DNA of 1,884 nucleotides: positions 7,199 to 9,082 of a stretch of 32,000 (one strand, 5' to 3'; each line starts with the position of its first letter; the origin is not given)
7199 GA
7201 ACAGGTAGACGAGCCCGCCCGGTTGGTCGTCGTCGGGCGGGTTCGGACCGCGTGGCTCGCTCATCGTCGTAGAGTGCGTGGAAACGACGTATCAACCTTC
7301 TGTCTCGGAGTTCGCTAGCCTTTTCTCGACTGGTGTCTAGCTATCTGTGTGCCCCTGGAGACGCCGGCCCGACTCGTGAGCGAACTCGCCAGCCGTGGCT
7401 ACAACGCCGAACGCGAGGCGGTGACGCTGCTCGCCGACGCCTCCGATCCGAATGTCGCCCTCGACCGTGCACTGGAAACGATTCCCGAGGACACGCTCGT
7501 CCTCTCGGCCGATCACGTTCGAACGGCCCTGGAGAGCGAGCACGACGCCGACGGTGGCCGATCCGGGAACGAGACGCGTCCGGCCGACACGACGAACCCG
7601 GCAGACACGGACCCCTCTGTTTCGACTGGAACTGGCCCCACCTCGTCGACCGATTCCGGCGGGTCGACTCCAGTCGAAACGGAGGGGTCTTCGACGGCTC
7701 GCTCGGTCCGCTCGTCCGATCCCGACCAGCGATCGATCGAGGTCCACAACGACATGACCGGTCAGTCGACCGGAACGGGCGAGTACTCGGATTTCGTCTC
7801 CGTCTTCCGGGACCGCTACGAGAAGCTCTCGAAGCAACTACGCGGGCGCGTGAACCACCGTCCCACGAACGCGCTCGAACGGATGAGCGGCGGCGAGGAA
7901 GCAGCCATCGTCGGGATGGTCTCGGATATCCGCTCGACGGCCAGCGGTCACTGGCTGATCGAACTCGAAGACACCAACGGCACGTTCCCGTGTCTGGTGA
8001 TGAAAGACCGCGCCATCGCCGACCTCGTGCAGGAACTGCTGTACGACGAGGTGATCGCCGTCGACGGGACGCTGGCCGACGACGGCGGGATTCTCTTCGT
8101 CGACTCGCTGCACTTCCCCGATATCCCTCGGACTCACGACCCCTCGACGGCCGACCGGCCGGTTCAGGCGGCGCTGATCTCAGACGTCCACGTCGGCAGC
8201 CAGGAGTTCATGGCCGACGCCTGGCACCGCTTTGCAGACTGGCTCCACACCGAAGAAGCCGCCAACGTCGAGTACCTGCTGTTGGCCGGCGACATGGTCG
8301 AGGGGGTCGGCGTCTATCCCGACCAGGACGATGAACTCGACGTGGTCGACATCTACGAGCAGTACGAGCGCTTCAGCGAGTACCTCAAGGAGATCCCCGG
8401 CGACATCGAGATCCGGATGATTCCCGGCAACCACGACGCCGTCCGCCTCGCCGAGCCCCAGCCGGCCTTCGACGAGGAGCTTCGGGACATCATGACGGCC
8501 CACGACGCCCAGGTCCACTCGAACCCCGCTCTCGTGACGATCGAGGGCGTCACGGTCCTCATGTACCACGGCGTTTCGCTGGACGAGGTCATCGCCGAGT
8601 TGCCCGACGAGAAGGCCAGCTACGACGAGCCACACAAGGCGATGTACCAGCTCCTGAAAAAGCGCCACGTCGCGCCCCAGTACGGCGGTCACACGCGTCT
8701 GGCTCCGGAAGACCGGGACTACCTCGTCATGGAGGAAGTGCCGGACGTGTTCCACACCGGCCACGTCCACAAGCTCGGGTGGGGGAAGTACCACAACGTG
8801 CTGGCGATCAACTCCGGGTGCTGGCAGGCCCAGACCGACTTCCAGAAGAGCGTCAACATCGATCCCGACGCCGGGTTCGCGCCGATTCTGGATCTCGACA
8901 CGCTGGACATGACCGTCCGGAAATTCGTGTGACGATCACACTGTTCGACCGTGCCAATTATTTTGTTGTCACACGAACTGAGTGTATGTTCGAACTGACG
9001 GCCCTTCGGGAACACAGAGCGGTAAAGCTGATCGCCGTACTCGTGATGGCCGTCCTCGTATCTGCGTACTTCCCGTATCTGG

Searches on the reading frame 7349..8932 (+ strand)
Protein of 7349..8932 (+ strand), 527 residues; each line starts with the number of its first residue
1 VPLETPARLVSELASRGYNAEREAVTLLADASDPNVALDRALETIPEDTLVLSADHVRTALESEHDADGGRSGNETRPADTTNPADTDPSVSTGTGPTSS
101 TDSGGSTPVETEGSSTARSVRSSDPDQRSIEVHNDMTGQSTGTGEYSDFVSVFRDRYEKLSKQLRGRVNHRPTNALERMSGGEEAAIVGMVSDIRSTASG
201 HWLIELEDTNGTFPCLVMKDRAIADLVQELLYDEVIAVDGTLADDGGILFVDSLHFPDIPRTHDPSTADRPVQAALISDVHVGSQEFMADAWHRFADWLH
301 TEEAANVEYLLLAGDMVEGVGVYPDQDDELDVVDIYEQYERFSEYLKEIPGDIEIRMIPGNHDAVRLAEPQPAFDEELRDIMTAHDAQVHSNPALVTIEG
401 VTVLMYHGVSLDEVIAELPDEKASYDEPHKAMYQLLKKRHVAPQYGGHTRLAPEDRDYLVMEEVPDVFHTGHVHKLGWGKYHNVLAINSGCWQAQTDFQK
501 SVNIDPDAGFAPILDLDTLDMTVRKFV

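Call 19: search_protein_families(library=pfam, proteins=[window:7349-8932:+], max_evalue=0.01)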
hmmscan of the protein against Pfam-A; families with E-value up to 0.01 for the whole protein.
window:7349-8932:+ (527 aa): 4 families
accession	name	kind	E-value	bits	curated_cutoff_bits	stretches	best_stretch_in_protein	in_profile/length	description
PF04042.21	DNA_pol_E_B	-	1.8e-14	54.1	29.1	1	275-472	2-203/210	DNA polymerase alpha/epsilon subunit B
PF00149.33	Metallophos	-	4.2e-12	47.3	21.5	1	275-475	4-190/191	Calcineurin-like phosphoesterase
PF12850.12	Metallophos_2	-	6.7e-10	39.6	27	1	274-496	3-139/154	Calcineurin-like phosphoesterase superfamily domain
PF01336.31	tRNA_anti-codon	-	0.00077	19.8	27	1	187-244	3-59/75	OB-fold nucleic acid binding domain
